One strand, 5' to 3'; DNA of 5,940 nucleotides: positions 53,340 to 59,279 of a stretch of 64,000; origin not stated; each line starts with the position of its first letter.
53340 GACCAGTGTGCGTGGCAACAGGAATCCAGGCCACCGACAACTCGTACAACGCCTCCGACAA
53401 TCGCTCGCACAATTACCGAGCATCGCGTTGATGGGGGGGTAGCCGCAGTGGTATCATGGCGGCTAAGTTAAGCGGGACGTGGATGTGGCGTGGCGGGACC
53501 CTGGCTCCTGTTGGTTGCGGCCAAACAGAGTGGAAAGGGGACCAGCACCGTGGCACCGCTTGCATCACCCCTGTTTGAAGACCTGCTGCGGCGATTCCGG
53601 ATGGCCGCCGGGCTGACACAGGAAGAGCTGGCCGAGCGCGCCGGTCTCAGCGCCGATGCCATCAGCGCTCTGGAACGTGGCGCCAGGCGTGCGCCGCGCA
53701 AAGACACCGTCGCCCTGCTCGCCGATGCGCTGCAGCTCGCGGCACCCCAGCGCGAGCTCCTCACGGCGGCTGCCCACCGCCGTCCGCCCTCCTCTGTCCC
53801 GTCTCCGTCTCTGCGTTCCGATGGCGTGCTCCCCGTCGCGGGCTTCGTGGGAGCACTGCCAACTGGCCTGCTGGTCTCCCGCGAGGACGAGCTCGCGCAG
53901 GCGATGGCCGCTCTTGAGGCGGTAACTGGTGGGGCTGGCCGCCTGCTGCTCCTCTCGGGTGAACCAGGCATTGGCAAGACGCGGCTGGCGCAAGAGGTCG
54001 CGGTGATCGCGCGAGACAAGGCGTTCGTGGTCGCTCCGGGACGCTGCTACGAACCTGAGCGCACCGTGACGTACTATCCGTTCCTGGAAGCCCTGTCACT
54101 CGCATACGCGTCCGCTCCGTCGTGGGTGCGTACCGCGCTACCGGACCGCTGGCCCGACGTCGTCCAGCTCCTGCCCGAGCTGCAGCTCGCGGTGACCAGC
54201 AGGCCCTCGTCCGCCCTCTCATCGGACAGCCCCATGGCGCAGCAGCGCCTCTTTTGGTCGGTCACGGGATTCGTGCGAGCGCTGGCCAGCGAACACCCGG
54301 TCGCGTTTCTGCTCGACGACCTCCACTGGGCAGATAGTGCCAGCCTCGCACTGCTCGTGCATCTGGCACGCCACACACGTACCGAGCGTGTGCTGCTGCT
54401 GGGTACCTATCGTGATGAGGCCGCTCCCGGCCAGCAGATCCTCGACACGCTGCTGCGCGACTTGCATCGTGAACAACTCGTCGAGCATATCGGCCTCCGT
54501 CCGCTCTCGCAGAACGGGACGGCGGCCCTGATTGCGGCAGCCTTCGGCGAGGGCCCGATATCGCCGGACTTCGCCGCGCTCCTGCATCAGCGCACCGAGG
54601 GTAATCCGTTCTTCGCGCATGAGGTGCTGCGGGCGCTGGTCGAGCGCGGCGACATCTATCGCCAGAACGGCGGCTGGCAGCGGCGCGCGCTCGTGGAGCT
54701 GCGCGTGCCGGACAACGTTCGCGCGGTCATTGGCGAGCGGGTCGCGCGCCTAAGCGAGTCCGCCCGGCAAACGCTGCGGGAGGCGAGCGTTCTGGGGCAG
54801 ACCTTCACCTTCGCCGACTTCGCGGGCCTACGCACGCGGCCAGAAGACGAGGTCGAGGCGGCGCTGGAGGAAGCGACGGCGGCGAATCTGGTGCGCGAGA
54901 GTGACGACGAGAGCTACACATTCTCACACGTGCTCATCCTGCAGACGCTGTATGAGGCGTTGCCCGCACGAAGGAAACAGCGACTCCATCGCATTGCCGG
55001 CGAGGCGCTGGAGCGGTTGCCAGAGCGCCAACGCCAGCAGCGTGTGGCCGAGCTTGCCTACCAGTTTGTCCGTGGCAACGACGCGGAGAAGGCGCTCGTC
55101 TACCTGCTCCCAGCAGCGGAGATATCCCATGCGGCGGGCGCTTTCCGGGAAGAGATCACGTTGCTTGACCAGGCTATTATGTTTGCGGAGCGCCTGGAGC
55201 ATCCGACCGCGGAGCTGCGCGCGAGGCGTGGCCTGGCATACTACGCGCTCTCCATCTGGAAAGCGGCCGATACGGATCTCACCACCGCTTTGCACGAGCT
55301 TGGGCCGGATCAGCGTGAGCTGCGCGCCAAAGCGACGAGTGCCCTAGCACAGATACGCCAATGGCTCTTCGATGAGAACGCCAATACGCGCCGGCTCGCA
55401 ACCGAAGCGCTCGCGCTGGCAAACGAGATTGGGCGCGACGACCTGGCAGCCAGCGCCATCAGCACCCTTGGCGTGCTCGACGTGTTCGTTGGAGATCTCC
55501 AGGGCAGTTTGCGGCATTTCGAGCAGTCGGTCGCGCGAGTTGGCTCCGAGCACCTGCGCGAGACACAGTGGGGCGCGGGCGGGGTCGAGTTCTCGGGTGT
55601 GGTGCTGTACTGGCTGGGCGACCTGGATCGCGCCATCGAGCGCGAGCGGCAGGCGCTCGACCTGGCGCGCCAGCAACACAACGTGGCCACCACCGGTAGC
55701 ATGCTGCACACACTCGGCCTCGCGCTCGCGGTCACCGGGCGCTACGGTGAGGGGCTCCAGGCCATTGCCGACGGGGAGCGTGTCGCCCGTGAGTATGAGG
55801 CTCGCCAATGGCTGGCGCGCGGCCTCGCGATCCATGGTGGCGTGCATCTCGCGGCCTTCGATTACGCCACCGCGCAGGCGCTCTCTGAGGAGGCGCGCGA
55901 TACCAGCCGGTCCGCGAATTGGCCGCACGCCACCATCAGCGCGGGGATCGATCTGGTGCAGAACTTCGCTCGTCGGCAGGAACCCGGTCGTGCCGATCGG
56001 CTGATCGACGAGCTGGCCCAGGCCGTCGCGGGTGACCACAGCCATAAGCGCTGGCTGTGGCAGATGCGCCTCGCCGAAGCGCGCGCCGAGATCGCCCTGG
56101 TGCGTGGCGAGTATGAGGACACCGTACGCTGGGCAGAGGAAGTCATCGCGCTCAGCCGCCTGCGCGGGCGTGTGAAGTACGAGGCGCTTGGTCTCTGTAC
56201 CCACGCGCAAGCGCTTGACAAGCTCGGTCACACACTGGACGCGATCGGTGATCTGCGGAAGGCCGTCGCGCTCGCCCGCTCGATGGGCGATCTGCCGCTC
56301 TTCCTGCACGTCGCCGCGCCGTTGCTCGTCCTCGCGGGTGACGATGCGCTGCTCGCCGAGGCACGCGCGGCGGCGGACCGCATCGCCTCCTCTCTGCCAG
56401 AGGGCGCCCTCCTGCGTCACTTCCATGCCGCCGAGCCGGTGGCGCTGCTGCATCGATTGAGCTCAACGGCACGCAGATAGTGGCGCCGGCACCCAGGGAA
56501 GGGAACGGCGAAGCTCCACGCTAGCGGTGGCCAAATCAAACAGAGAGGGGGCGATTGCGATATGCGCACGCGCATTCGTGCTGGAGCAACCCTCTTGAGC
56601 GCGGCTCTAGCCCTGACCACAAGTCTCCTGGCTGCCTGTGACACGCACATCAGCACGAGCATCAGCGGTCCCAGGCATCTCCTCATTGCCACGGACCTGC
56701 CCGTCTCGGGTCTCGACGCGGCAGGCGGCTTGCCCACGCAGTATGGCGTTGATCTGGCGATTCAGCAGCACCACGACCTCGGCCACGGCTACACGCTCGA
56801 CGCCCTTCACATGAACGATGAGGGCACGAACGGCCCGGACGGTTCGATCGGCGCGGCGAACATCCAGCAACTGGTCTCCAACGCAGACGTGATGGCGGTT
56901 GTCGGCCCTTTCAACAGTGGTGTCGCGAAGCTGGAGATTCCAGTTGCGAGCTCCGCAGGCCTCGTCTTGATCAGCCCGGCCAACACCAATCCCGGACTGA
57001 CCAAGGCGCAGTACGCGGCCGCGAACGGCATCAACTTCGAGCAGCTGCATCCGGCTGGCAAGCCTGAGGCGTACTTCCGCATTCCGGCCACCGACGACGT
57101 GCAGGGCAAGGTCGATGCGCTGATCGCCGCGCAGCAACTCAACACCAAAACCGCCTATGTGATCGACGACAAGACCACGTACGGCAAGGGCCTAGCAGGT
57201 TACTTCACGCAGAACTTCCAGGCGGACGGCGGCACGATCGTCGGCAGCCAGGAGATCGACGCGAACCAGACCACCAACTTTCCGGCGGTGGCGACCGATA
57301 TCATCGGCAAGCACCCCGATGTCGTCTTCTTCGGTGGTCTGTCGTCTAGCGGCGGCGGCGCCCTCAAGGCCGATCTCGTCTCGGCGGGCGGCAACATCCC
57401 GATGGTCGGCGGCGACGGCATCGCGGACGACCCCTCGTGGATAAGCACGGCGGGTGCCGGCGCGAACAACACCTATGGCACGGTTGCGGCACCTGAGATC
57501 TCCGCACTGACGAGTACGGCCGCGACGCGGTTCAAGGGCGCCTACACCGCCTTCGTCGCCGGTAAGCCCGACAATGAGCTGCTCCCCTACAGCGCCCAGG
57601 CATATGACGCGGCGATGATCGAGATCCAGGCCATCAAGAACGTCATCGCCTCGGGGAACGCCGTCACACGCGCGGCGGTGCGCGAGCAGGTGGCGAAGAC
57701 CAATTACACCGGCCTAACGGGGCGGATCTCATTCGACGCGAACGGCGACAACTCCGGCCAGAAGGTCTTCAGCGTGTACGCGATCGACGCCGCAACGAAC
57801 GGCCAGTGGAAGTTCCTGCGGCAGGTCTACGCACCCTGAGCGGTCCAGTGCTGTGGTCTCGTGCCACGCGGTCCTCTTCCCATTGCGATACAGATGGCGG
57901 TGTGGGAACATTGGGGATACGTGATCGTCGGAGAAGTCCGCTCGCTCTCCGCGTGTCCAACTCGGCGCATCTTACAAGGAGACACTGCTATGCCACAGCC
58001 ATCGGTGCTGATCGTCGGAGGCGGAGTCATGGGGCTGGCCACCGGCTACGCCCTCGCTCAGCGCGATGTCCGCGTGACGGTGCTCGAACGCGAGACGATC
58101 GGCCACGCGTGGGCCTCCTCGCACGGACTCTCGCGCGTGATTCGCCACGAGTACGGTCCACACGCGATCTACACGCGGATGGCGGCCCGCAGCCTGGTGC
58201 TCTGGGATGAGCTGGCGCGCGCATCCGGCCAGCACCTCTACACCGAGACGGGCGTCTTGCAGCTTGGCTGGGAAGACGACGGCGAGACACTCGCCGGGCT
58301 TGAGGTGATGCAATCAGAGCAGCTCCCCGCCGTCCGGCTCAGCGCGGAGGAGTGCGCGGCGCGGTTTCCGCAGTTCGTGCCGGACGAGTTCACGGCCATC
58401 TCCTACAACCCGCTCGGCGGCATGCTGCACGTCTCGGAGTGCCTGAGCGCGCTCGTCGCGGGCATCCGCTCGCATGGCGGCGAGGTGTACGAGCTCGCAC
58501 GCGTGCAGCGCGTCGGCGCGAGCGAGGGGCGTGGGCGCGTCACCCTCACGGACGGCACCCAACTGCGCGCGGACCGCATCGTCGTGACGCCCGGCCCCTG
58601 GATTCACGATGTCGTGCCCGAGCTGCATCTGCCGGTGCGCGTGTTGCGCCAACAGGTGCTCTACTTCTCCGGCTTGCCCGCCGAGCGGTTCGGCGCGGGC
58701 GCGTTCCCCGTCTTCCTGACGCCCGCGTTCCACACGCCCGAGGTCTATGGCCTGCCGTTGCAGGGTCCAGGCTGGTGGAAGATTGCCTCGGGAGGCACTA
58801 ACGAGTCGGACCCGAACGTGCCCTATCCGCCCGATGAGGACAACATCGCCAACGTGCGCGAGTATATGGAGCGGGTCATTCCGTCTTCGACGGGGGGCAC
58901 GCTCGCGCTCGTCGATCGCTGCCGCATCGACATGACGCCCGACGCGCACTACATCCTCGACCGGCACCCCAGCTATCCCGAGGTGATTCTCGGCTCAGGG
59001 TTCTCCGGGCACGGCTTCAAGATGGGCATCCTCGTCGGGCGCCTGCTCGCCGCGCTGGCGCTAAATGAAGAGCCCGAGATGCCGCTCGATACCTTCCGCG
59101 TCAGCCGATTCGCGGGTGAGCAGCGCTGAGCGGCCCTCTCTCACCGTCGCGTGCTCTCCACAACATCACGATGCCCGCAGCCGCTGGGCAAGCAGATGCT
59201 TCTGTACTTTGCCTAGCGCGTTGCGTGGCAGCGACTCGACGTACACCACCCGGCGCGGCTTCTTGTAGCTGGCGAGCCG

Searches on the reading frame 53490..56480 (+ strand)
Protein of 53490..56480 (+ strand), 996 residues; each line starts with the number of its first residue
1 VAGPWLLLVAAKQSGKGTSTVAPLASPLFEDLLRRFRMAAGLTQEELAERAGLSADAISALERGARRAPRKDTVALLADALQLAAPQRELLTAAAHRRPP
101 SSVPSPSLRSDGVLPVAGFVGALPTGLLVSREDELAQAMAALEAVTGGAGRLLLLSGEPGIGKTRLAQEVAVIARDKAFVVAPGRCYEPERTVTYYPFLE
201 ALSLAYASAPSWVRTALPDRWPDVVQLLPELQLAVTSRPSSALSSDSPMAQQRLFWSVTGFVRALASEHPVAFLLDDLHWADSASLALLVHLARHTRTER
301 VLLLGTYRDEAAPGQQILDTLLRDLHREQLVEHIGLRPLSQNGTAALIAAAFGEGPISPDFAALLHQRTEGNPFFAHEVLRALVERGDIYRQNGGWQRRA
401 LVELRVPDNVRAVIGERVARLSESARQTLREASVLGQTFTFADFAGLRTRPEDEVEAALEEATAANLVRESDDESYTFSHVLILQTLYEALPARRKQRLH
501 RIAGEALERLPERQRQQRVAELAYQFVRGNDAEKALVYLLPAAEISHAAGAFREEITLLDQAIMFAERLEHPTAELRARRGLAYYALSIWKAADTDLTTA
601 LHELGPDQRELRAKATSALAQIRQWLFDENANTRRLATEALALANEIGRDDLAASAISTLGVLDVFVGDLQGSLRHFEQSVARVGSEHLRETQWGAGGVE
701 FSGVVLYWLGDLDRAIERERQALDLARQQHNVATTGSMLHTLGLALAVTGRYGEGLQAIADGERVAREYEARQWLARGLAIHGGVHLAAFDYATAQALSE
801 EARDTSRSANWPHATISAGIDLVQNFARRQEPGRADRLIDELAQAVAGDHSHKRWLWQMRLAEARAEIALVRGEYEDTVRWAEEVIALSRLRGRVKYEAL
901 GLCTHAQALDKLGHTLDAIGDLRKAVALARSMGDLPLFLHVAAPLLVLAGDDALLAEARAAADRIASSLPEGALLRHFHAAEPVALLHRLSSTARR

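Call 24: search_protein_families(library=pfam, proteins=[window:53490-56480:+], max_evalue=0.00001)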
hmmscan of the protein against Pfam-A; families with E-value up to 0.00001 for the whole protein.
window:53490-56480:+ (996 aa): 4 families
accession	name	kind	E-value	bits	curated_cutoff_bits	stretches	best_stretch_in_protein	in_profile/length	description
PF13191.12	AAA_16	-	5.7e-28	98.9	32.6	1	128-303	2-166/167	AAA ATPase domain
PF01381.28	HTH_3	-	6.8e-13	48.9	23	1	33-83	1-50/55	Helix-turn-helix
PF13560.12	HTH_31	-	2.6e-12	47.3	27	1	32-91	5-64/64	Helix-turn-helix domain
PF17874.7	TPR_MalT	-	2e-09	37.6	45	2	592-776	19-202/336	MalT-like TPR region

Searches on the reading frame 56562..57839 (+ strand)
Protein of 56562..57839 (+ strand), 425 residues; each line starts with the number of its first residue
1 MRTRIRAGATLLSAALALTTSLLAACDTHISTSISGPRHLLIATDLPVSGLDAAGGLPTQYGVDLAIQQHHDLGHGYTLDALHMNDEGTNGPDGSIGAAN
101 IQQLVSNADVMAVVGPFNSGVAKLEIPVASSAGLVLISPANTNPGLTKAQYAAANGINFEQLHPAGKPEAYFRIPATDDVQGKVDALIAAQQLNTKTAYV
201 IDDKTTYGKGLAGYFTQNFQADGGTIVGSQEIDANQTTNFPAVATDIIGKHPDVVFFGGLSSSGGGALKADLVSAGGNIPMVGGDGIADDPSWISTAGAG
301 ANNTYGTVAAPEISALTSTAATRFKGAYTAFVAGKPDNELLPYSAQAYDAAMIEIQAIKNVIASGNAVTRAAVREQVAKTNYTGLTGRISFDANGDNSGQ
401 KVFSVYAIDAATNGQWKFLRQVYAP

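Call 24: search_protein_families(library=pfam, proteins=[window:56562-57839:+], max_evalue=0.00001)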
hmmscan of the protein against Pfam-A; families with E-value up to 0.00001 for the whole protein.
window:56562-57839:+ (425 aa): 2 families
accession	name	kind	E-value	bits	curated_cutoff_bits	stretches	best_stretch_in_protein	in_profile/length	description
PF13458.12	Peripla_BP_6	-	3.2e-27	96.5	31.7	1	46-409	8-339/343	Periplasmic binding protein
PF01094.35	ANF_receptor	-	6.3e-17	62.1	25.4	1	67-247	13-169/353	Receptor family ligand binding region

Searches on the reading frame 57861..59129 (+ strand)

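Call 24: search_protein_families(library=pfam, proteins=[window:57861-59129:+], max_evalue=0.00001)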
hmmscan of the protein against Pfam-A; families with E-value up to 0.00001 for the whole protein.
window:57861-59129:+ (422 aa): 3 families
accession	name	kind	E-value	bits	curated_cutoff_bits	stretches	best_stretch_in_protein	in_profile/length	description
PF01266.30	DAO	-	3.7e-53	181.8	27.9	1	49-399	2-353/353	FAD dependent oxidoreductase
PF13450.12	NAD_binding_8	-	2.2e-09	37.9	21.9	1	51-105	1-54/68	NAD(P)-binding Rossmann-like domain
PF01593.30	Amino_oxidase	-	1.9e-06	27.9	19.8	0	163-247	177-257/443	Flavin containing amine oxidoreductase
